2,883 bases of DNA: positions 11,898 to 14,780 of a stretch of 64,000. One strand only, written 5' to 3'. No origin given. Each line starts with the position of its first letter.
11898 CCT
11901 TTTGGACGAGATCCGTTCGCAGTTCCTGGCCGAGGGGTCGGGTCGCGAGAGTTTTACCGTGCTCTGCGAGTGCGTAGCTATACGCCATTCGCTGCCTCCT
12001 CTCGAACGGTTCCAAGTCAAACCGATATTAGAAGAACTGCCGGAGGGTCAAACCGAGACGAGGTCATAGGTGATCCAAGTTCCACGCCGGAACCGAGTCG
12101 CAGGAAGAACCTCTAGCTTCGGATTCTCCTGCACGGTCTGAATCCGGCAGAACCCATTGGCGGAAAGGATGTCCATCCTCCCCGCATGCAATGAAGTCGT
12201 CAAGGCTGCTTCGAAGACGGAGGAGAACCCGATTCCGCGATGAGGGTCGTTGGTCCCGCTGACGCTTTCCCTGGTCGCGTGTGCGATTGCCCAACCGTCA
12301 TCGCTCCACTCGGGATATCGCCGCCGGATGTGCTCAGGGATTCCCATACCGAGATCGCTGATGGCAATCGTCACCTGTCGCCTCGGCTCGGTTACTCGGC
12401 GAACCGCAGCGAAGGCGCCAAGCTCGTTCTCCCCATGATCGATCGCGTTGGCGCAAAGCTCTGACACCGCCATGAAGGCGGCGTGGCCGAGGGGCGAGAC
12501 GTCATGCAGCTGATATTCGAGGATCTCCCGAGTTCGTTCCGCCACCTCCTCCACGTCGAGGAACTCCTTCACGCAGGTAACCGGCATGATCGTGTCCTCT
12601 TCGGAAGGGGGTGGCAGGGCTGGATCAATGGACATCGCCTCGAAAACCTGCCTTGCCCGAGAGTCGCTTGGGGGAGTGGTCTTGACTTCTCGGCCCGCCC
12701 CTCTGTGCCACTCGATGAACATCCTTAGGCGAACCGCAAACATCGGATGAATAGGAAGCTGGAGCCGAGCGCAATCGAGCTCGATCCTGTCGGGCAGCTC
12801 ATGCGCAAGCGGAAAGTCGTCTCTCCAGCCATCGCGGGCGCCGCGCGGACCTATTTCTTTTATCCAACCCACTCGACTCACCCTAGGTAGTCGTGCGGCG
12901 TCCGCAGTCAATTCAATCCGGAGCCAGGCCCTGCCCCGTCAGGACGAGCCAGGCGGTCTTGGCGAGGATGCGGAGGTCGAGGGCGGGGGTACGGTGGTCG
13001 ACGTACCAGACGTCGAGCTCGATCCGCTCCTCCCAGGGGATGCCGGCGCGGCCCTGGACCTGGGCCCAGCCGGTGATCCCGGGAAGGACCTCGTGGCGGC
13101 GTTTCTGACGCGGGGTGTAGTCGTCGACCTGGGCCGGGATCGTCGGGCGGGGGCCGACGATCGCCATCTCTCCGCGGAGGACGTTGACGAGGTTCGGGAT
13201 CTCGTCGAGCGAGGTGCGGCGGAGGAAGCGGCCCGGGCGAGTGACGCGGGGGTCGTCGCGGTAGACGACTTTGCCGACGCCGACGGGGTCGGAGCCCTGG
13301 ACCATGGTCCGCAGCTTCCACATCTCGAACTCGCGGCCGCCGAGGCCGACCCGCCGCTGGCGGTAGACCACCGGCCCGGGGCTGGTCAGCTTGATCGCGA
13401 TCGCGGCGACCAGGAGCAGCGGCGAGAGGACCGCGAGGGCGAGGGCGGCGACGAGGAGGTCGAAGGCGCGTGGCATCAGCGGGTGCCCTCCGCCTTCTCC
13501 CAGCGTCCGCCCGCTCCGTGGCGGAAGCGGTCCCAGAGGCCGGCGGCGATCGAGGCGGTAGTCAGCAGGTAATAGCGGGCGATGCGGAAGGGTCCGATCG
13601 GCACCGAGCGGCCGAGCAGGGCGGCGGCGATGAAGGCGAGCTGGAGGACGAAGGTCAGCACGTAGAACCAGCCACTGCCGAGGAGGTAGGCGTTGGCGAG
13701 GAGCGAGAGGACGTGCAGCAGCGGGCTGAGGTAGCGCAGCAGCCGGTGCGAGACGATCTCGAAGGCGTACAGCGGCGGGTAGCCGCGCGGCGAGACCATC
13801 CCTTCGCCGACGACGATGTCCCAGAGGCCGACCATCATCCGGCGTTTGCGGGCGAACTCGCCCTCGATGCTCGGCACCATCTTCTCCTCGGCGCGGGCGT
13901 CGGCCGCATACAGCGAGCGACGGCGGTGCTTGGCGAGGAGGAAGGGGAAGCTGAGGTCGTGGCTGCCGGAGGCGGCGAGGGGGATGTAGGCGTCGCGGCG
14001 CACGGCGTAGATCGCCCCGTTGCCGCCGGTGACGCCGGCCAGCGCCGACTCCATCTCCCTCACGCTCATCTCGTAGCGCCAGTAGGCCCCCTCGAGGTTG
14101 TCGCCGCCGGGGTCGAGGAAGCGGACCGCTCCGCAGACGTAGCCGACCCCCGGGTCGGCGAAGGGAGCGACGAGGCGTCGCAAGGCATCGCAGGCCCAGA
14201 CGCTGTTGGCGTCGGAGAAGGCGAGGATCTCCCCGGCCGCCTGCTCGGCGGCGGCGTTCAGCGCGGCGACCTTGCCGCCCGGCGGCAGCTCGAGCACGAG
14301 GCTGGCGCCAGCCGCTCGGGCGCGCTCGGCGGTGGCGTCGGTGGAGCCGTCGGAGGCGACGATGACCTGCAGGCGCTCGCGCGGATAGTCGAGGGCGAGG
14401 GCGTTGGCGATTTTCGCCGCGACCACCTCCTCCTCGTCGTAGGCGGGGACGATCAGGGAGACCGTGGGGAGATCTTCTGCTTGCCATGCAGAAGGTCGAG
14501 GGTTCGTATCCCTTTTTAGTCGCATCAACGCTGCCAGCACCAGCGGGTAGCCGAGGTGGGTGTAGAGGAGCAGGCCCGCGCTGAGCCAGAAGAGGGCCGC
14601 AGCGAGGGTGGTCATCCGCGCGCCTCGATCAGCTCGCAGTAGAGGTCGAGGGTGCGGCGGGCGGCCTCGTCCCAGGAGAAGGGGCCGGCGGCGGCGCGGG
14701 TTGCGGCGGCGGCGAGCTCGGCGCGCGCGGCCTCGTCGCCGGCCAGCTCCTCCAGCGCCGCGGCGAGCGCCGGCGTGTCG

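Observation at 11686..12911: Low-GC islet encoding an orphan GHKL-ATPase / STAS-like (DUF4325-type) two-gene module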

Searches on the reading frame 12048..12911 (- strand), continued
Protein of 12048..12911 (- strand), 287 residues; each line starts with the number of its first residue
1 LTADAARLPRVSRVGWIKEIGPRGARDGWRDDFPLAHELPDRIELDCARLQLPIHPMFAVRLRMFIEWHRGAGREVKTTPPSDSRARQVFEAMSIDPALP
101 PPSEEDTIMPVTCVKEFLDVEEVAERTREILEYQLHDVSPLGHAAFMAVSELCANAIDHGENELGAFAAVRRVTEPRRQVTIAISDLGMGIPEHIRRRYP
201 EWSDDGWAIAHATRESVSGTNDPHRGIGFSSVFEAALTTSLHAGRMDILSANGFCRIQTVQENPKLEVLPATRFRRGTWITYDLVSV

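Call 87: search_protein_families(library=padloc, proteins=[L072:5632-6738:+, L072:6777-7325:+, L071:3695-4591:+, L071:4585-4884:+, L064:5587-6474:+, L064:6490-6774:+], max_evalue=0.1)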
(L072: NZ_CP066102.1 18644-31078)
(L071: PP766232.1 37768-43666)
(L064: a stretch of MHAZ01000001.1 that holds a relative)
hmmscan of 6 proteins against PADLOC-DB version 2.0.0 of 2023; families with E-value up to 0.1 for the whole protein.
L072:5632-6738:+ (368 aa): 1 family
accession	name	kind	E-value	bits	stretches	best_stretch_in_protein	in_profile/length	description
PDLC02567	DrmA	-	8.5e-05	17.8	1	133-258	73-189/1750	DrmA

L072:6777-7325:+ (182 aa): 8 families
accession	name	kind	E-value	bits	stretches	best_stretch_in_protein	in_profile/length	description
PDLC01434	CasR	-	0.00033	18.6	1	118-161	131-173/191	"CAS-I,CAS-II,CAS-III,CAS-IV,CAS-V,CAS-VI; associated_signaling"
PDLC01850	CARF3--CARF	-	0.00057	17.8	1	100-161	130-191/209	-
PDLC03963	SoFic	-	0.0029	15.1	1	110-164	289-340/361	-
PDLC01848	CARF3--CARF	-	0.0033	15.1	1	127-163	147-183/197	-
PDLC01044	Csa3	-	0.022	12.7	1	99-163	121-183/194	Type I-A associated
PDLC01866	CARF3--CARF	-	0.024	12.6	1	115-161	139-185/207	-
PDLC01865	CARF3--CARF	-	0.025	12.2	1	114-161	148-193/215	-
PDLC01268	CasR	-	0.033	12.2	1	115-160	124-168/179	"CAS-I,CAS-II,CAS-III,CAS-IV,CAS-V,CAS-VI; associated_signaling"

L071:3695-4591:+ (298 aa): 1 family
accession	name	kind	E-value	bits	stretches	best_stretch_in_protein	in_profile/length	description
PDLC02567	DrmA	-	4.7e-06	21.9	1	146-270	139-261/1750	DrmA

L071:4585-4884:+ (99 aa): 0 families

L064:5587-6474:+ (295 aa): 1 family
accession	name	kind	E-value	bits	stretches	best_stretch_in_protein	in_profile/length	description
PDLC02567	DrmA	-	3.6e-09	32.3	1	132-278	135-274/1750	DrmA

L064:6490-6774:+ (94 aa): 2 families
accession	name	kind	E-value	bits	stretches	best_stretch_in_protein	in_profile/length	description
PDLC01627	Cas8f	-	0.004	14.5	1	7-84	55-129/352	CAS-I-F; effector_LS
PDLC02567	DrmA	-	0.029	9.4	1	34-81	336-383/1750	DrmA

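Call 90: find_related_loci(query=A5, collection=viral_contigs, flank=6000)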
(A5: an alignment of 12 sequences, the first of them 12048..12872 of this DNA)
Query A5 (274 aa) in viral_contigs; peptide patterns used: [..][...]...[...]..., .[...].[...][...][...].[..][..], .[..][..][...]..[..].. (x = any residue, [..] = any of these).
46 stretches matched a pattern; 3 encode a relative of the query (tblastn E <= 1e-3); 3 distinct loci.
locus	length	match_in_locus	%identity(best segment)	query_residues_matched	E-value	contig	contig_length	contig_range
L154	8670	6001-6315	26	135-244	5e-8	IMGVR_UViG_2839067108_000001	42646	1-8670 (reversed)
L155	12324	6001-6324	24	134-244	6e-8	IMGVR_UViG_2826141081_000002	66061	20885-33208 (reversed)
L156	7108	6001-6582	20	75-261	3e-7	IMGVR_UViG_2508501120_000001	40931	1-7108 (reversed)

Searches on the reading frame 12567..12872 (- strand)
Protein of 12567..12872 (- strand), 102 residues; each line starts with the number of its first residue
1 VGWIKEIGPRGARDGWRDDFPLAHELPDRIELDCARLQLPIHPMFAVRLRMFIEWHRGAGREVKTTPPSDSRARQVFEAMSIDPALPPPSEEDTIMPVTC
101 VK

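Call 72: search_solved_structures(query=A7, max_evalue=10, show_alignments=2)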
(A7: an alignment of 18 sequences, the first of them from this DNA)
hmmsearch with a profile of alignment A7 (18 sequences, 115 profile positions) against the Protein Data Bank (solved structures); distinct sequences matched with E-value up to 10: 8.
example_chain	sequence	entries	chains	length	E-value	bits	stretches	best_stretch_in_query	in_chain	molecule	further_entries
7ch8_K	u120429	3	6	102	0.13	15.5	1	19-69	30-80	STAS domain-containing protein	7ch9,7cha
9z7o_A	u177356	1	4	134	0.17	15.1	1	15-50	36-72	Escherichia VapS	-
1hyw_A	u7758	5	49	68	0.32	14.2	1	56-91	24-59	HEAD-TO-TAIL JOINING PROTEIN W | Head completion protein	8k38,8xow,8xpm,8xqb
2l6q_A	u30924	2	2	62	0.33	14.1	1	56-90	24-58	Head-to-tail joining protein W (GpW) from bacteriophage origin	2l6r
4wce_S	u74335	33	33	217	0.98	12.6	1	28-92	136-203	50S ribosomal protein L25 | Large ribosomal subunit protein bL25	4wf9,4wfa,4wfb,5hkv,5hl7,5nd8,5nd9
7p48_T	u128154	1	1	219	0.98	12.6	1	28-92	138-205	50S ribosomal protein L25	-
9rvc_u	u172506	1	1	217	1.2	12.4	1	28-92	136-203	Large ribosomal subunit protein bL25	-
1sbo_A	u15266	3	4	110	1.3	12.2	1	28-65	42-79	Putative anti-sigma factor antagonist TM1442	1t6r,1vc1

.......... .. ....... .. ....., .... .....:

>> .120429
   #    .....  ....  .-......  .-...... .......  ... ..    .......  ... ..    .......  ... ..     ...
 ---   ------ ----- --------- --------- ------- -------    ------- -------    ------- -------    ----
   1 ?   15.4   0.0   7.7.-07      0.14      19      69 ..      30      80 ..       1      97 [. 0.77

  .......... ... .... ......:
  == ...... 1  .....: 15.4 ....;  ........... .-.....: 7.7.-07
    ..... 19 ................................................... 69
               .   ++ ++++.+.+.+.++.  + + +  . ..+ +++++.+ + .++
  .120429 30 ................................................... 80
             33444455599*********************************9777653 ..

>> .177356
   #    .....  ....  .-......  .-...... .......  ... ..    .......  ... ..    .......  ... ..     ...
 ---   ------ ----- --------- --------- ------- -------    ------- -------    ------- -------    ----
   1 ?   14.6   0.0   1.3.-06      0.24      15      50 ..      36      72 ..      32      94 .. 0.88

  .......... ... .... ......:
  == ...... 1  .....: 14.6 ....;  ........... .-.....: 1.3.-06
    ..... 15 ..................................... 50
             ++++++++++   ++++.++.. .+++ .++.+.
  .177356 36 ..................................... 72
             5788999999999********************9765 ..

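Call 73: search_protein_families(library=pfam, alignment_id=A7, max_evalue=1)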
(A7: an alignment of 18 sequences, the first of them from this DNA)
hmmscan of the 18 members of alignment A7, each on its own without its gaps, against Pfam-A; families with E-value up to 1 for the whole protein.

A. member 1, seq(102 aa): 0 families

B. families by the number of members that match (of 18 scanned): 7 families
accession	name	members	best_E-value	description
PF13466.11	STAS_2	4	0.0014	STAS domain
PF23630.1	Death_TNFRSF11B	1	0.017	Tumor Necrosis Factor Receptor Superfamily Member 11B death domain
PF23062.1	CUB_M02D8_5_3rd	1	0.045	M02D8_5-like, third CUB domain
PF03989.18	DNA_gyraseA_C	1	0.079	DNA gyrase C-terminal domain, beta-propeller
PF22213.1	CPV_RdRP_C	1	0.095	CPV, RNA-directed RNA polymerase, C-terminal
PF10633.15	NPCBM_assoc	1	0.11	NPCBM-associated, NEW3 domain of alpha-galactosidase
PF19828.4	DUF6309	1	0.18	Family of unknown function (DUF6309)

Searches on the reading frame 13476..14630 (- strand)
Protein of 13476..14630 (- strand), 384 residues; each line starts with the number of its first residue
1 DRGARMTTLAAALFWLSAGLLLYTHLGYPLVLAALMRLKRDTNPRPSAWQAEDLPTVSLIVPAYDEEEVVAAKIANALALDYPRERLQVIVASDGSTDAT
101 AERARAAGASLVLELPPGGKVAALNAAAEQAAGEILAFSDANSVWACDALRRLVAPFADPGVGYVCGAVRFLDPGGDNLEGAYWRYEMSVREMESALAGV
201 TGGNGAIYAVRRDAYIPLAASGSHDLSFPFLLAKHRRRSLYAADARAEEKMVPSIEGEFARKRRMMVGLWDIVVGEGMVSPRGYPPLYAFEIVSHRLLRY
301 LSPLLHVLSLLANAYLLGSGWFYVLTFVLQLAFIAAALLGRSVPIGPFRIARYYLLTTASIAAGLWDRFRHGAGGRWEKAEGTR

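Call 91: search_protein_families(library=pfam, proteins=[window:13476-14630:-], max_evalue=0.001)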
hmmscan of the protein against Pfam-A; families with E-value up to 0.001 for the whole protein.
window:13476-14630:- (384 aa): 4 families
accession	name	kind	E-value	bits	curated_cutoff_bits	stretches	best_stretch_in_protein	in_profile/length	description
PF00535.33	Glycos_transf_2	-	2.3e-20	73.6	23.3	1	58-183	1-129/168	Glycosyl transferase family 2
PF13641.12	Glyco_tranf_2_3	-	3.1e-17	63.8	27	1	55-264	1-226/230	Glycosyltransferase like family 2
PF13506.12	Glyco_transf_21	-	9.2e-09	35.4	21.7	1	119-214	17-113/174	Glycosyl transferase family 21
PF13632.12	Glyco_trans_2_3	-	1.1e-07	32.3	27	1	140-336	6-195/198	Glycosyl transferase family group 2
